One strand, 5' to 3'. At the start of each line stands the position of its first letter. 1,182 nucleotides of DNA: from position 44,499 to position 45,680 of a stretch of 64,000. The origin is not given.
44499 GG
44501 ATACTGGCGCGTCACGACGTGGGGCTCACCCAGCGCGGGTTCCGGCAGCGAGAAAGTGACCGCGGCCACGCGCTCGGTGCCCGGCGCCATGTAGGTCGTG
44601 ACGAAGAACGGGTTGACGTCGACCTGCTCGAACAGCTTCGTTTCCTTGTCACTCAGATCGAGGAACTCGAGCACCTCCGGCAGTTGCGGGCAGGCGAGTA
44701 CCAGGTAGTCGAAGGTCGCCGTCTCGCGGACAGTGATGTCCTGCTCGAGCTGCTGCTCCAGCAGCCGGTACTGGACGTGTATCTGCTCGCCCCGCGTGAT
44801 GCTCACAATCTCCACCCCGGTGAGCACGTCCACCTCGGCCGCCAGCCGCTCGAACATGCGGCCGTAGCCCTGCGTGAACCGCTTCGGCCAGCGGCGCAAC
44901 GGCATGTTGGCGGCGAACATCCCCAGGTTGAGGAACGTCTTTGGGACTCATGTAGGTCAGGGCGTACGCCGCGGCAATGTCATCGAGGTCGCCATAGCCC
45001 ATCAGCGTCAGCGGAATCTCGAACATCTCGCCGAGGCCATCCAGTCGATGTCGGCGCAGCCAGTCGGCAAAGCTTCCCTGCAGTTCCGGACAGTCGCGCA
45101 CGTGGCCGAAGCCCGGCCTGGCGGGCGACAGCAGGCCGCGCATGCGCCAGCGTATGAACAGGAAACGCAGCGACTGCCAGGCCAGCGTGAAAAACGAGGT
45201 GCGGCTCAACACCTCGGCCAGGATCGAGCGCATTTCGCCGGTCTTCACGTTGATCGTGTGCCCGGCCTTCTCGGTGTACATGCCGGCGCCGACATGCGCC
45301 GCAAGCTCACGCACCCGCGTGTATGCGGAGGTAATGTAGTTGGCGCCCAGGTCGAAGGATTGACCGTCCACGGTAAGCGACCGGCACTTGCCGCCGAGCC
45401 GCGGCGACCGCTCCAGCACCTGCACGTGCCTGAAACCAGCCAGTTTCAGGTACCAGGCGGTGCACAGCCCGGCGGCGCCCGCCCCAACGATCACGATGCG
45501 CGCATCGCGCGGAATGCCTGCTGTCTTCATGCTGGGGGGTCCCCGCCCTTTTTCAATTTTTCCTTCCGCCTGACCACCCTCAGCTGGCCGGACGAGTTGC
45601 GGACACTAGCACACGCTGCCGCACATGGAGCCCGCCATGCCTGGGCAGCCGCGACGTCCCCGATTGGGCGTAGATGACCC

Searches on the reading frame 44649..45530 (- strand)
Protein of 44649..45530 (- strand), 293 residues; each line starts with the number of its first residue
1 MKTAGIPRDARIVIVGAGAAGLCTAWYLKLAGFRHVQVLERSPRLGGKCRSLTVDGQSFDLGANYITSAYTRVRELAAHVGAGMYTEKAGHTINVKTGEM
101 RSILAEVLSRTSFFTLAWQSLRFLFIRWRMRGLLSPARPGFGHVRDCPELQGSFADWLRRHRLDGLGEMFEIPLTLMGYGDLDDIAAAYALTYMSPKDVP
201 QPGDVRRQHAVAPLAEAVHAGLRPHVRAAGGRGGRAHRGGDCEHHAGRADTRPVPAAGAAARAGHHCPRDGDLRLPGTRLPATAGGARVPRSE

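Call 3: search_protein_families(library=pfam, proteins=[window:44649-45530:-], max_evalue=0.01)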
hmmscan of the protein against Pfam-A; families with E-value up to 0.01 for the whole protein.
window:44649-45530:- (293 aa): 12 families
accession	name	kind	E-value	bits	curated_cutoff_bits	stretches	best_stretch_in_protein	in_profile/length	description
PF13450.12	NAD_binding_8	-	1.7e-16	60.7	21.9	1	14-78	1-66/68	NAD(P)-binding Rossmann-like domain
PF01593.30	Amino_oxidase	-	3.5e-15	56.7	19.8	1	20-168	2-147/443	Flavin containing amine oxidoreductase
PF01266.30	DAO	-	5.4e-07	29.9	27.9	1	11-47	1-36/353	FAD dependent oxidoreductase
PF16912.11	Glu_dehyd_C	-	2.9e-05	24.1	34.9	1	11-93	33-111/211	Glucose dehydrogenase C-terminus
PF01494.25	FAD_binding_3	-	0.00036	20.3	22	1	10-61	2-52/349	FAD binding domain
PF13738.12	Pyr_redox_3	-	0.0013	18.5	30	1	13-42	1-30/305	Pyridine nucleotide-disulphide oxidoreductase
PF03486.20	HI0933_like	-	0.0014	18.5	50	1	11-50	2-40/244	HI0933-like protein Rossmann domain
PF01946.23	Thi4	-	0.0015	18.3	26.2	1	11-48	19-56/235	Thi4 family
PF00899.27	ThiF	-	0.0019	17.8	28.1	1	8-38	19-49/238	ThiF family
PF00890.30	FAD_binding_2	-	0.0024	17.6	20.4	1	12-48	2-37/414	FAD binding domain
PF07992.20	Pyr_redox_2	-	0.0026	17.7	26.1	1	10-46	143-178/291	Pyridine nucleotide-disulphide oxidoreductase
PF12831.13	FAD_oxidored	-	0.0093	15.7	27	0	12-86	2-77/416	FAD dependent oxidoreductase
